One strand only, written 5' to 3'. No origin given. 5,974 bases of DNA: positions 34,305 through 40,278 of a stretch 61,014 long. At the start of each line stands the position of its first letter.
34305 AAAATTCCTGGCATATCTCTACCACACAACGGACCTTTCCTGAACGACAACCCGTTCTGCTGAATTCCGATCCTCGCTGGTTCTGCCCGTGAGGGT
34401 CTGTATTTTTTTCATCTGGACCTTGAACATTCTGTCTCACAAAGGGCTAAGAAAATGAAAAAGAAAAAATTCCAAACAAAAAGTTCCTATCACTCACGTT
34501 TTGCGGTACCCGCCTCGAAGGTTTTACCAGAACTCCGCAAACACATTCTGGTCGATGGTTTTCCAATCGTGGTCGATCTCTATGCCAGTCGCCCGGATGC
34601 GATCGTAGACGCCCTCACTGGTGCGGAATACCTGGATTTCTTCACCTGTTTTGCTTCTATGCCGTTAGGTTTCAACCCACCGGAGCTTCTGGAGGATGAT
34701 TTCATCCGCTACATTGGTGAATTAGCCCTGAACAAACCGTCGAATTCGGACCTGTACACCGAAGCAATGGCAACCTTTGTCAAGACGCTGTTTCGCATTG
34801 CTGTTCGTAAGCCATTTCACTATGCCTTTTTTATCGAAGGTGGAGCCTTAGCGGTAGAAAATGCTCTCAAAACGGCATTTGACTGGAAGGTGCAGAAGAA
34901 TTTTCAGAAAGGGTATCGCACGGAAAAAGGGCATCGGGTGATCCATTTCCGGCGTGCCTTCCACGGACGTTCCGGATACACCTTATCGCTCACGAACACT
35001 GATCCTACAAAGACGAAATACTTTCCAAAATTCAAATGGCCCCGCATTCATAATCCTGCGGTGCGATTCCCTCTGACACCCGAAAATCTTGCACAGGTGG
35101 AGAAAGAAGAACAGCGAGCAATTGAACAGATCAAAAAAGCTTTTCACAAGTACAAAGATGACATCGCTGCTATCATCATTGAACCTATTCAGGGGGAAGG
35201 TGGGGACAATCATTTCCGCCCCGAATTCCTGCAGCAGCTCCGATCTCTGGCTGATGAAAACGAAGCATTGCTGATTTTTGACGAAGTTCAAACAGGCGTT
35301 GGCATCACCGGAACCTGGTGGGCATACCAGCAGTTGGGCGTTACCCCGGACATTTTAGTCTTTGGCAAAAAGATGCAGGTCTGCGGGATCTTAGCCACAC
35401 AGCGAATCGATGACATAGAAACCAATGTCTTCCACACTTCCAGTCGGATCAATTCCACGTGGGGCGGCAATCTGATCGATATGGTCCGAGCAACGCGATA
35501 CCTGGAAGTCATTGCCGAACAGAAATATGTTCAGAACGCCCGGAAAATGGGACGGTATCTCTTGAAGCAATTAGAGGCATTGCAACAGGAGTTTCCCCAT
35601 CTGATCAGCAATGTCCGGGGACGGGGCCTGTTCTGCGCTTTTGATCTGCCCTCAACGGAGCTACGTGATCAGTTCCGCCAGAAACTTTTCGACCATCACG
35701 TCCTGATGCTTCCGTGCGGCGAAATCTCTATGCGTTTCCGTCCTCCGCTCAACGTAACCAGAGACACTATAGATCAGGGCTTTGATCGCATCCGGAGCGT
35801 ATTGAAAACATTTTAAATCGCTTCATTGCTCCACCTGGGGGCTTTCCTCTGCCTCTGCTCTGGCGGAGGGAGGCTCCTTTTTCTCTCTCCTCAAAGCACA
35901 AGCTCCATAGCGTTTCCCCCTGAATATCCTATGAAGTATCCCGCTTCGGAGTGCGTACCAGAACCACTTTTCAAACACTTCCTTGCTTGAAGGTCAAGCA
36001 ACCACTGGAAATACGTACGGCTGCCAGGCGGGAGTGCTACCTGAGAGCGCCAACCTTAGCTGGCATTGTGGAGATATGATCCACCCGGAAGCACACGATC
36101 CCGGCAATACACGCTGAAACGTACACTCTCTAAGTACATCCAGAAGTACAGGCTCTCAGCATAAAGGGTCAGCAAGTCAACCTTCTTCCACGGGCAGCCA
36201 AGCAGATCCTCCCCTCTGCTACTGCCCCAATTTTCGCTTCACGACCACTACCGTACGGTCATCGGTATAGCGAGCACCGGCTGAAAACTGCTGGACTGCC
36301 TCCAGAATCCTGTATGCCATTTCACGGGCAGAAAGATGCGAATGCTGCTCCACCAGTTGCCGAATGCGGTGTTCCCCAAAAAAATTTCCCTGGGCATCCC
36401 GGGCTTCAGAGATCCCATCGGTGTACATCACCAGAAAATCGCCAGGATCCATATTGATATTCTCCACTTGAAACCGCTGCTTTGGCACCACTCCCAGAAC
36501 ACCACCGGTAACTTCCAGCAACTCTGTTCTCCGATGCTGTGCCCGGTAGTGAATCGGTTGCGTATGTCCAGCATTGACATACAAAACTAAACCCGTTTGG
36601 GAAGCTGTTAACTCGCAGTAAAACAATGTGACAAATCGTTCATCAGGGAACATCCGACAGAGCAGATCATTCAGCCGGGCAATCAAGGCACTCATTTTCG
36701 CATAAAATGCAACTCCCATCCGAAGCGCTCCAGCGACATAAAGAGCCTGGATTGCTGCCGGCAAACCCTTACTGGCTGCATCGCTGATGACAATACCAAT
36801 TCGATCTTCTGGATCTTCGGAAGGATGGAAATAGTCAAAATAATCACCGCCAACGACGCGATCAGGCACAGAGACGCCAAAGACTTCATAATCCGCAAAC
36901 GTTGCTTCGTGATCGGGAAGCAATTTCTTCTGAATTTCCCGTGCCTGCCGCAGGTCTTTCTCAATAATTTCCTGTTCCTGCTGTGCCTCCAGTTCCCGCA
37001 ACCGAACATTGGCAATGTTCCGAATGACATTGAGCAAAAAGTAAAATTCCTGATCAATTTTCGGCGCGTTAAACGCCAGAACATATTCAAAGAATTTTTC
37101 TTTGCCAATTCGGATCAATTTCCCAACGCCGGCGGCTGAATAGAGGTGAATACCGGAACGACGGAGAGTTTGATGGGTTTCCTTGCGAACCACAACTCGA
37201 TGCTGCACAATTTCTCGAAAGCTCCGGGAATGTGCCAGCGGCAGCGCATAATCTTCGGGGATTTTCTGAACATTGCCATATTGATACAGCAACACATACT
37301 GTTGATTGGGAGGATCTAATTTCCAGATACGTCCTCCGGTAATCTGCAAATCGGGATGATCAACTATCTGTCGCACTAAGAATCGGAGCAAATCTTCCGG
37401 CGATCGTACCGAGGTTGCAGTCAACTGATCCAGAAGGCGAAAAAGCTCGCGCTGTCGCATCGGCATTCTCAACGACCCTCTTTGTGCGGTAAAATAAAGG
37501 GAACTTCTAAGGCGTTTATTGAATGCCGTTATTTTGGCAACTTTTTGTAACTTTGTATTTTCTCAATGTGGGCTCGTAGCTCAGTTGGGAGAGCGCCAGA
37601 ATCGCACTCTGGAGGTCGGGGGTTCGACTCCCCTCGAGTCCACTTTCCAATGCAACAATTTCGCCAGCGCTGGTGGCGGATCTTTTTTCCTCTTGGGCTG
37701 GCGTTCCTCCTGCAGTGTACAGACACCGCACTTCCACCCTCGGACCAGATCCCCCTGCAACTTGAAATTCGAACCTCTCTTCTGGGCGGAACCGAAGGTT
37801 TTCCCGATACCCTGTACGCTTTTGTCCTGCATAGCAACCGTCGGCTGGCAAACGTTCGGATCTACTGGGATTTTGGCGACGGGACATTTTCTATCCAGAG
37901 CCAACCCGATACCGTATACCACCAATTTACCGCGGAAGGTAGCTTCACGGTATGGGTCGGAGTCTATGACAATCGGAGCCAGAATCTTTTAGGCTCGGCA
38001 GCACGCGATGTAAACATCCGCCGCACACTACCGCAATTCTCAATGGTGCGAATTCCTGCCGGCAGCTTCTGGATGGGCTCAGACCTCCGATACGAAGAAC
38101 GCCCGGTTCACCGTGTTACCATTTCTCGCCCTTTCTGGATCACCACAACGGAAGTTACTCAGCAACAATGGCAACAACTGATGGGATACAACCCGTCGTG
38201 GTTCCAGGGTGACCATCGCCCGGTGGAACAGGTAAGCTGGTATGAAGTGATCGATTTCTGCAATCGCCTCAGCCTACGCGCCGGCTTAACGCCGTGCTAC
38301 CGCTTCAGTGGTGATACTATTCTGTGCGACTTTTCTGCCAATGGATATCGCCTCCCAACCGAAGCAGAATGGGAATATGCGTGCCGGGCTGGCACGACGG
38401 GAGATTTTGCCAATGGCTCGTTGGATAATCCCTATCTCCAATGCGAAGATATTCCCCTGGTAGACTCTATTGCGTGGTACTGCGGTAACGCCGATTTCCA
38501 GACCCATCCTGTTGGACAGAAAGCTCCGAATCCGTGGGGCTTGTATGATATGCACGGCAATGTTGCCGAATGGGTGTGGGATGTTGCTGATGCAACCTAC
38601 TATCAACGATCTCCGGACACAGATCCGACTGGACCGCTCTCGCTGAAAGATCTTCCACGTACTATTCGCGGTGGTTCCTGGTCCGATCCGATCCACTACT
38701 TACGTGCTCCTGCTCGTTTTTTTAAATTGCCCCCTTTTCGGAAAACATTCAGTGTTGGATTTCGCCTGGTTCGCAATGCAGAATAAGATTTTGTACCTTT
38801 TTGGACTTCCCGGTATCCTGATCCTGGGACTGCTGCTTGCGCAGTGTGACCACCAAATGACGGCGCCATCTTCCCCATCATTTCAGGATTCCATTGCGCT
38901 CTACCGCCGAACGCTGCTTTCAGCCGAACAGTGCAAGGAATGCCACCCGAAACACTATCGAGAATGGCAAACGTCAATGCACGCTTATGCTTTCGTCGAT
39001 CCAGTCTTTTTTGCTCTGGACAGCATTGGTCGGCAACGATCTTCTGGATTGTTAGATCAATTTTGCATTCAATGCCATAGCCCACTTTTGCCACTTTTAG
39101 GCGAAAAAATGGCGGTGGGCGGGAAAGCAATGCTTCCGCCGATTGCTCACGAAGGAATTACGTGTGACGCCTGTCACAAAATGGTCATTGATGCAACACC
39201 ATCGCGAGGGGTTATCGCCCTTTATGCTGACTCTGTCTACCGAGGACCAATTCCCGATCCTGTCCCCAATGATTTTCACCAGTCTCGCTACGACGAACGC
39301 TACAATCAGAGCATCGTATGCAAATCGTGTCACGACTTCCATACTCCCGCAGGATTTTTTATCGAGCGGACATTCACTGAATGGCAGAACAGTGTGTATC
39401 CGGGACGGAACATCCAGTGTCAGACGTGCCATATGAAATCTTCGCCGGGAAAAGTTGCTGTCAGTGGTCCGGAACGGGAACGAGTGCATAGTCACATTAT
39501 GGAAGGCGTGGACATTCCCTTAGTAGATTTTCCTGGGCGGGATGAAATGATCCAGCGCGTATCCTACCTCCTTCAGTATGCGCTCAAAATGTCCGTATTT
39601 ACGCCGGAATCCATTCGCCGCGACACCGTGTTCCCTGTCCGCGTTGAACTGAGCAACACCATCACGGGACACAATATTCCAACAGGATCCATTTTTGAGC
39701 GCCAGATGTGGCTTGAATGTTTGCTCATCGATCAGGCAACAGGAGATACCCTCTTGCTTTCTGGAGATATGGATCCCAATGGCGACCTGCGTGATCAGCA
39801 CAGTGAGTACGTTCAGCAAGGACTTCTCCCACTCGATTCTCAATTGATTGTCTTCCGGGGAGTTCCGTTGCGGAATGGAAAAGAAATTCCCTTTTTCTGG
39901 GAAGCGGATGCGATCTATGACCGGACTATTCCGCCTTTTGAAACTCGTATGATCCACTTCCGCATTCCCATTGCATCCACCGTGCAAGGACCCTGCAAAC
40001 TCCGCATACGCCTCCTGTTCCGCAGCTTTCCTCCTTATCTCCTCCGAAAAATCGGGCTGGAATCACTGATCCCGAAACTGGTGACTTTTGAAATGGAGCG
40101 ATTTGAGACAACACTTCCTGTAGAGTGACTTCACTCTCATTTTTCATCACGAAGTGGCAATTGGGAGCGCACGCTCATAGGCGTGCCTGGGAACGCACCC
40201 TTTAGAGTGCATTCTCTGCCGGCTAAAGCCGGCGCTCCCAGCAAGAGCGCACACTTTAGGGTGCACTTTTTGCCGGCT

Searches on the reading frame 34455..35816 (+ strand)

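Call 57: search_protein_families(library=pfam, proteins=[window:34455-35816:+], max_evalue=0.001)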
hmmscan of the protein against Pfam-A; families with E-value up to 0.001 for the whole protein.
window:34455-35816:+ (453 aa): 2 families
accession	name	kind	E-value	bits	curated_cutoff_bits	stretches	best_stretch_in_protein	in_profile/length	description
PF00202.27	Aminotran_3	-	1.6e-86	291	30.5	1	51-450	21-403/403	Aminotransferase class-III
PF00155.27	Aminotran_1_2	-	0.00026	20.7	19.7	1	255-446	164-361/361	Aminotransferase class I and II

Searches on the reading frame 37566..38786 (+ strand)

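Call 57: search_protein_families(library=pfam, proteins=[window:37566-38786:+], max_evalue=0.001)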
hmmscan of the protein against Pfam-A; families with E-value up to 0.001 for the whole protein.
window:37566-38786:+ (406 aa): 3 families
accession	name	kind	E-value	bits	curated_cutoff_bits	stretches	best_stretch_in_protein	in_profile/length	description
PF03781.23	FGE-sulfatase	-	1.2e-47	163.2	23.3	1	159-403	4-255/255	Sulfatase-modifying factor enzyme 1-like domain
PF00801.26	PKD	-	3.6e-08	33.7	23.5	1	93-140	26-72/80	PKD domain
PF18911.6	PKD_4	-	1.1e-05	25.8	27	1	97-137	35-72/85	PKD domain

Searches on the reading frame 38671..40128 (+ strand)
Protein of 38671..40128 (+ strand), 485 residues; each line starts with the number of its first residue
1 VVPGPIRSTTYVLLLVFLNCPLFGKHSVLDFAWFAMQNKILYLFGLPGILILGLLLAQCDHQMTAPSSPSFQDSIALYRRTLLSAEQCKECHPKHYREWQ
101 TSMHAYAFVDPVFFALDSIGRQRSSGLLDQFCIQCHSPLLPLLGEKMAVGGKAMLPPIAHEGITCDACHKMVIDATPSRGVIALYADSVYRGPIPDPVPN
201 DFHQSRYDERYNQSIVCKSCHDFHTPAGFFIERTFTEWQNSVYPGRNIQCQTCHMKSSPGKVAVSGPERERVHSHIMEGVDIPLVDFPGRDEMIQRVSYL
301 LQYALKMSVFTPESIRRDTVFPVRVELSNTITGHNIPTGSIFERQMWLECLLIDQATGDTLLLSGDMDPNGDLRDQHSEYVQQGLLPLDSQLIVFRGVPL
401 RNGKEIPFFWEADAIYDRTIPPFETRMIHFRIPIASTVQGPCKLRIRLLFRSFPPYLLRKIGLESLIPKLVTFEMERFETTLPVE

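Call 57: search_protein_families(library=pfam, proteins=[window:38671-40128:+], max_evalue=0.001)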
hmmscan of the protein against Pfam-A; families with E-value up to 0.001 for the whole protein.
window:38671-40128:+ (485 aa): 4 families
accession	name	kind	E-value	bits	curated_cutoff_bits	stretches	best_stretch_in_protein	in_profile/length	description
PF13435.11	Cytochrome_C554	-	7.9e-08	33.6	20.8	1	87-169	1-83/84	Cytochrome c554 and c-prime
PF14522.11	Cytochrome_C7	-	0.00012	22.3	24.8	0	161-254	12-66/67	Cytochrome c7 and related cytochrome c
PF14537.11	Cytochrom_c3_2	-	0.00017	22.4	25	0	87-171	8-66/79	Cytochrome c3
PF02335.20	Cytochrom_C552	-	0.00075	19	24.1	0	104-221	62-175/438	Cytochrome c552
